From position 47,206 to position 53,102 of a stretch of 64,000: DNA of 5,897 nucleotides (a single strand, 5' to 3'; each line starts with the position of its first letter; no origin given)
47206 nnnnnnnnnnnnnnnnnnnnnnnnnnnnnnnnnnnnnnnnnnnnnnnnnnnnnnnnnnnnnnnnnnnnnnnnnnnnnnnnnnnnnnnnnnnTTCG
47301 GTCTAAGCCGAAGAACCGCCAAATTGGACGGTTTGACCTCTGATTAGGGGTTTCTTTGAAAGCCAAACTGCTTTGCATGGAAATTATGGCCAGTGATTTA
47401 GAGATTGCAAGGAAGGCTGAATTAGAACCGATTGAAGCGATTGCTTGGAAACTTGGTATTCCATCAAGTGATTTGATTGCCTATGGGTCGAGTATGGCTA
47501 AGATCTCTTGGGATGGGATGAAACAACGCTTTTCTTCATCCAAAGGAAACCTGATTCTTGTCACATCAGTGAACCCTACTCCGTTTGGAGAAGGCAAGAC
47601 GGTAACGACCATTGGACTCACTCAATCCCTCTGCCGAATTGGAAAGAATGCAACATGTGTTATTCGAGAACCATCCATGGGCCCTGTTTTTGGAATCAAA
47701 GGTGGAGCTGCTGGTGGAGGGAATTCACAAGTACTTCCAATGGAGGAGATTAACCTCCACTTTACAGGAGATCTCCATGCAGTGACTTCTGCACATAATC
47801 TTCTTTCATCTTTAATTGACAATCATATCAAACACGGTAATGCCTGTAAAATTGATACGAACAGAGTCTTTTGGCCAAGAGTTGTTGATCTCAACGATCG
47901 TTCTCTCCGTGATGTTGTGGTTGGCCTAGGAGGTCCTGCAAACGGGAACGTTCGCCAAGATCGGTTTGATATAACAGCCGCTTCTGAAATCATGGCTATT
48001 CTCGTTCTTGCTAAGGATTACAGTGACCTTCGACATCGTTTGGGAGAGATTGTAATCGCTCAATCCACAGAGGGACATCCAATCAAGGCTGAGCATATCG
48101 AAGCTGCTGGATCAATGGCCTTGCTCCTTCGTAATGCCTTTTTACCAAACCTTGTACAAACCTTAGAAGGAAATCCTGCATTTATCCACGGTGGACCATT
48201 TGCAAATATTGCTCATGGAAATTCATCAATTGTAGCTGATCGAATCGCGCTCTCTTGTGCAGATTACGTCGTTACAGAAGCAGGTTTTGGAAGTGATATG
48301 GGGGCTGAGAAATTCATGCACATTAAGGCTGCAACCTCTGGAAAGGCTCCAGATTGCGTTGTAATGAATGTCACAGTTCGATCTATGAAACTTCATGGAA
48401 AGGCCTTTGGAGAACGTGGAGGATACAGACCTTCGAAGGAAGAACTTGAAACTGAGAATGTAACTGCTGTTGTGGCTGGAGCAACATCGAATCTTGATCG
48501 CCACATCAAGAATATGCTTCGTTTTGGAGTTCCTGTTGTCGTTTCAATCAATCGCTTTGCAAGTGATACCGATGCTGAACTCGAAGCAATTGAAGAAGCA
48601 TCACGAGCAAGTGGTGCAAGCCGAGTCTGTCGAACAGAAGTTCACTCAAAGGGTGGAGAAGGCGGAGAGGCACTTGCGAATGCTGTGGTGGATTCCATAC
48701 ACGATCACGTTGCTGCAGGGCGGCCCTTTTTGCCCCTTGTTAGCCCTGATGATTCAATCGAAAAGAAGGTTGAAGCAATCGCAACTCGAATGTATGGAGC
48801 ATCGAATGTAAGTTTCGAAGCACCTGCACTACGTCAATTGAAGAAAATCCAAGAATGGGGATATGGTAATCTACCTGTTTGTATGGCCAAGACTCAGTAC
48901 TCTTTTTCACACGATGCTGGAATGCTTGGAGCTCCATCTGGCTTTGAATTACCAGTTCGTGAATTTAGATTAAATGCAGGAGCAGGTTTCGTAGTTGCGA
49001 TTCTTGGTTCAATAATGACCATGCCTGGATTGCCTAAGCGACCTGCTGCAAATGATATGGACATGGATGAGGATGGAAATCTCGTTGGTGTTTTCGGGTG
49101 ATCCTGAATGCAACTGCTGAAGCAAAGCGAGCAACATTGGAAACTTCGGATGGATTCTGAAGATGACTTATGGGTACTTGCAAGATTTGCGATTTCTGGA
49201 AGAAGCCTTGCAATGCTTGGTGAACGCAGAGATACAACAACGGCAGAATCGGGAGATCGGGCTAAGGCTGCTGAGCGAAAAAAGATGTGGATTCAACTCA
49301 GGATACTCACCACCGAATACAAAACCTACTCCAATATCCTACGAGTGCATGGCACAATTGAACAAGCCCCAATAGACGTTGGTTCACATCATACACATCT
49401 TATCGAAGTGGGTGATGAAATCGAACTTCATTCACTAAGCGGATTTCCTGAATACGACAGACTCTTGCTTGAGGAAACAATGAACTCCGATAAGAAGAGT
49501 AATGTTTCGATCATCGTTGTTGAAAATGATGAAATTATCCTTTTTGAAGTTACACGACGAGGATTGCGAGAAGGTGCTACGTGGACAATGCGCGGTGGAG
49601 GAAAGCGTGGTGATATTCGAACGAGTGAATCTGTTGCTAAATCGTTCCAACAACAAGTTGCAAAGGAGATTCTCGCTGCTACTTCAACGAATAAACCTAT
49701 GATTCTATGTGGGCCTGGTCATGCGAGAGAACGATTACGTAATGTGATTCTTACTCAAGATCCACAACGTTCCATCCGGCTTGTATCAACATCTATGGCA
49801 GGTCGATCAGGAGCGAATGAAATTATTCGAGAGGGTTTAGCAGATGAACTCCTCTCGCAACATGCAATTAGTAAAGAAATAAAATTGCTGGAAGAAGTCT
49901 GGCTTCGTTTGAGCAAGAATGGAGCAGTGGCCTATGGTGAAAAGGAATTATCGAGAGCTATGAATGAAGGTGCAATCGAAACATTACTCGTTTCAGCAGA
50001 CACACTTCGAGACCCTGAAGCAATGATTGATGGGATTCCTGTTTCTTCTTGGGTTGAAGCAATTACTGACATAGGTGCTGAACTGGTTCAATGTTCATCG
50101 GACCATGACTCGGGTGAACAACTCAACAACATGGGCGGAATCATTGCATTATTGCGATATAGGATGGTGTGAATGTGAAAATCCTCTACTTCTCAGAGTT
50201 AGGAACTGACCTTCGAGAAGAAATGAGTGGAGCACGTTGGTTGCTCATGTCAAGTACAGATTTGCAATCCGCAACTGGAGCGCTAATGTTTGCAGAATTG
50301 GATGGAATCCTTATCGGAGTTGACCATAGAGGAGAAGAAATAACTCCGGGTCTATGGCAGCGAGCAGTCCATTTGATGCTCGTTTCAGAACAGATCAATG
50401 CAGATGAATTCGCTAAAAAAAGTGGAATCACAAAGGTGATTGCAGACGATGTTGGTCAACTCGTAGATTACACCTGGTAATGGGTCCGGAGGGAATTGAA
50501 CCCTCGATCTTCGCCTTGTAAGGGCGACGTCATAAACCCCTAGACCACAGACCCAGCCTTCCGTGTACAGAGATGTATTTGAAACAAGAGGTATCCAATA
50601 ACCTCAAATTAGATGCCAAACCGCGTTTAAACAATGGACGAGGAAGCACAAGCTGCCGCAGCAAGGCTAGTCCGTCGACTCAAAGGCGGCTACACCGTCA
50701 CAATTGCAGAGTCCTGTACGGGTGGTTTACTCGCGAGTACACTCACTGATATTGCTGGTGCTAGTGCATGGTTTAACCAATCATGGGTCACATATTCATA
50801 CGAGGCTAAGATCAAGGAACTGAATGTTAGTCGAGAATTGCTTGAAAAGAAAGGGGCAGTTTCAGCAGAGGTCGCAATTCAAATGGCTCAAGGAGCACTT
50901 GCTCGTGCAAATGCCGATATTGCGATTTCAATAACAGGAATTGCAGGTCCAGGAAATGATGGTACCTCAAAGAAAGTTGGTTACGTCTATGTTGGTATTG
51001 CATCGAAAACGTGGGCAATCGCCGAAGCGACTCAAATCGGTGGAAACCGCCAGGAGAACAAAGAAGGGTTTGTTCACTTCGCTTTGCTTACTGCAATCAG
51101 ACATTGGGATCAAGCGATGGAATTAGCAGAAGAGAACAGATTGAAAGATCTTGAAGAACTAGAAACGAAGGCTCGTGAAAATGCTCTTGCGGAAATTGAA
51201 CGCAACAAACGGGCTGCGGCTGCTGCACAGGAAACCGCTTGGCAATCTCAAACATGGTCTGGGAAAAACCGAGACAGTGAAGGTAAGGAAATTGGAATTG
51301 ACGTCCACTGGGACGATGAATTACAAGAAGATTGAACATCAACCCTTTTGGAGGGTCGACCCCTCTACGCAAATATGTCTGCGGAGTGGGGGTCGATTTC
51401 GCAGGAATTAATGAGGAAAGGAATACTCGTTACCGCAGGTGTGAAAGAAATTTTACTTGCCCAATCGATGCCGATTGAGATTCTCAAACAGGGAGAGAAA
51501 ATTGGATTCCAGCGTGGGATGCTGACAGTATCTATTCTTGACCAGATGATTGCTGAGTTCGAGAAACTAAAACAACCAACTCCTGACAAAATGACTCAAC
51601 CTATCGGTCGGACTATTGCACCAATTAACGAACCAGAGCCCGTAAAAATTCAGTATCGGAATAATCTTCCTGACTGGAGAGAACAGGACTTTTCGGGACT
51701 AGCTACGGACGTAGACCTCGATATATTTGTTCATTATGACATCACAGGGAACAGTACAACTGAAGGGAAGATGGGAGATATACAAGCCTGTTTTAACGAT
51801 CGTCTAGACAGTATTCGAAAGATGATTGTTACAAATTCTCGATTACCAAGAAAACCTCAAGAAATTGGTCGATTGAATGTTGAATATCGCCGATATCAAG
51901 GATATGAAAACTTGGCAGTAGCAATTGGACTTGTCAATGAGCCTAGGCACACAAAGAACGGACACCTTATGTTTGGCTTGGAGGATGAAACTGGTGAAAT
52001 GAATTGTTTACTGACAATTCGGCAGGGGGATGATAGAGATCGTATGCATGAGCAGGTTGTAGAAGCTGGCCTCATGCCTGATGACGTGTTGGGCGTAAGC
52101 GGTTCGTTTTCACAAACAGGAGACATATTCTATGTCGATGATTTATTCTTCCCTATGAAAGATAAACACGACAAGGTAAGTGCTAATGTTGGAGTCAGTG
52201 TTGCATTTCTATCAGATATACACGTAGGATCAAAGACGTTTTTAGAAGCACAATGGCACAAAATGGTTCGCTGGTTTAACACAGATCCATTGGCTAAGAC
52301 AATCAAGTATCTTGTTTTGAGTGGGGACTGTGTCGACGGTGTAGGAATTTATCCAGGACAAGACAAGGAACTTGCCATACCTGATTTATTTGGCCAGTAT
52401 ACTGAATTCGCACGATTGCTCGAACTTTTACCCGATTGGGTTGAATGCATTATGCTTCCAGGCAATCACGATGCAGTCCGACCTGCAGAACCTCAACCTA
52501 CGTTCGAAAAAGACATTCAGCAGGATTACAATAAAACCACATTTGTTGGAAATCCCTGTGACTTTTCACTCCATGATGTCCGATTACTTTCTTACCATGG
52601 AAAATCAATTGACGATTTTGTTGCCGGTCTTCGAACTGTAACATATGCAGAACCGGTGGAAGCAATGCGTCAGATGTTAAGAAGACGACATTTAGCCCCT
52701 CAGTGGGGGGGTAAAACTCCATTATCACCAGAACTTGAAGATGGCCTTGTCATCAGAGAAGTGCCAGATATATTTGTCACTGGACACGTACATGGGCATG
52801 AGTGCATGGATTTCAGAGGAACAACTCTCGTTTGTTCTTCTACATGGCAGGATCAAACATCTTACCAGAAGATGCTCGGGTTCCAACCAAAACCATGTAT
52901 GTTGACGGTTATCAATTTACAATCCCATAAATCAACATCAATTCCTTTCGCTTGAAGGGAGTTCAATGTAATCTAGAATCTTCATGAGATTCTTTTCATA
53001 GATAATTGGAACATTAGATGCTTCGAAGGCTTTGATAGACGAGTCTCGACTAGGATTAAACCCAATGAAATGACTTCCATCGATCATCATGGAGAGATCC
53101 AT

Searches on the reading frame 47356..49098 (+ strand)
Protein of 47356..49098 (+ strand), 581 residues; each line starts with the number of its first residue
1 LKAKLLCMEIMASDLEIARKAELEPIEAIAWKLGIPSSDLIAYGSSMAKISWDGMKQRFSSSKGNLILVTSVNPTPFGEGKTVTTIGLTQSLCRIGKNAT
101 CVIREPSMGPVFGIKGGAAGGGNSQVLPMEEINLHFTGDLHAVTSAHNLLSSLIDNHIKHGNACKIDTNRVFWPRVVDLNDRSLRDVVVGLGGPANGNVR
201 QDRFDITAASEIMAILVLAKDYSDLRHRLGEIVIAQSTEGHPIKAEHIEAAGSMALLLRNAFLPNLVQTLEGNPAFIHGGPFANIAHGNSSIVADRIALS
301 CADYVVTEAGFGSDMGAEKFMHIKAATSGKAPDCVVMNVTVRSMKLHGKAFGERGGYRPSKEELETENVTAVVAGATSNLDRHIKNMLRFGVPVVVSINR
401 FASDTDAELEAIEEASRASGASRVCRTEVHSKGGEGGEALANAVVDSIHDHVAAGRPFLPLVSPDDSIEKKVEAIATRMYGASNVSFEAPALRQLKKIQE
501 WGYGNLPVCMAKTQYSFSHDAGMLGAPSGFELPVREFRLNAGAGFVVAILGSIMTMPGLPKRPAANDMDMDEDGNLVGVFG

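Call 25: search_protein_families(library=pfam, proteins=[window:47356-49098:+], max_evalue=0.001)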
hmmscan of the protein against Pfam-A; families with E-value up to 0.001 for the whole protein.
window:47356-49098:+ (581 aa): 1 family
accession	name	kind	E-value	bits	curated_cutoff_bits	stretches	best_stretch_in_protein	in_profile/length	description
PF01268.25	FTHFS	-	1.8e-240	799.3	27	1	13-580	2-556/556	Formate--tetrahydrofolate ligase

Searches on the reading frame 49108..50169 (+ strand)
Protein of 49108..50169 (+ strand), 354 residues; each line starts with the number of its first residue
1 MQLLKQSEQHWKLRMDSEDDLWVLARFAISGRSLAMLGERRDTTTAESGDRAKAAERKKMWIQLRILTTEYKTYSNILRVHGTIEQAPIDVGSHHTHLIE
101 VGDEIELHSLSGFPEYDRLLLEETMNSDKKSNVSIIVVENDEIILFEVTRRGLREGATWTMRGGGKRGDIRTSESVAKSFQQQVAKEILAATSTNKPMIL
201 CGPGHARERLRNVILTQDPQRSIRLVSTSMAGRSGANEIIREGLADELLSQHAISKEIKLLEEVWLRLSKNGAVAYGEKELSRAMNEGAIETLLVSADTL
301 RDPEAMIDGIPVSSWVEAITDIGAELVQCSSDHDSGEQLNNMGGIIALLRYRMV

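Call 25: search_protein_families(library=pfam, proteins=[window:49108-50169:+], max_evalue=0.001)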
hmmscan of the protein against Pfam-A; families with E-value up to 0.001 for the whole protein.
window:49108-50169:+ (354 aa): 2 families
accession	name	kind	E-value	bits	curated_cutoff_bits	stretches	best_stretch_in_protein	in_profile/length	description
PF03465.20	eRF1_3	-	2.3e-19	70.3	25.8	1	254-353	1-106/106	eRF1 domain 3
PF03463.20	eRF1_1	-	2.5e-12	47.3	23.8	1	5-122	10-120/123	eRF1 domain 1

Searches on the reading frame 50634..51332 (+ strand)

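Call 25: search_protein_families(library=pfam, proteins=[window:50634-51332:+], max_evalue=0.001)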
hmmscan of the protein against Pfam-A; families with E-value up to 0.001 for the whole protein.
window:50634-51332:+ (233 aa): 1 family
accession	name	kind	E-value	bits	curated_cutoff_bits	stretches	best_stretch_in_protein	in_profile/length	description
PF02464.23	CinA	-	2.6e-48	164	23.5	1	8-153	4-150/155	Competence-damaged protein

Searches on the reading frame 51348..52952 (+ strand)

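Call 25: search_protein_families(library=pfam, proteins=[window:51348-52952:+], max_evalue=0.001)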
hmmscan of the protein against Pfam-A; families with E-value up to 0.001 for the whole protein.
window:51348-52952:+ (535 aa): 2 families
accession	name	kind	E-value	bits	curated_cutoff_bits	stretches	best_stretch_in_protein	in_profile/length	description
PF04042.21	DNA_pol_E_B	-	6.6e-15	55.5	29.1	1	285-480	1-203/210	DNA polymerase alpha/epsilon subunit B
PF00149.33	Metallophos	-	1.2e-11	45.9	21.5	1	284-483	2-190/191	Calcineurin-like phosphoesterase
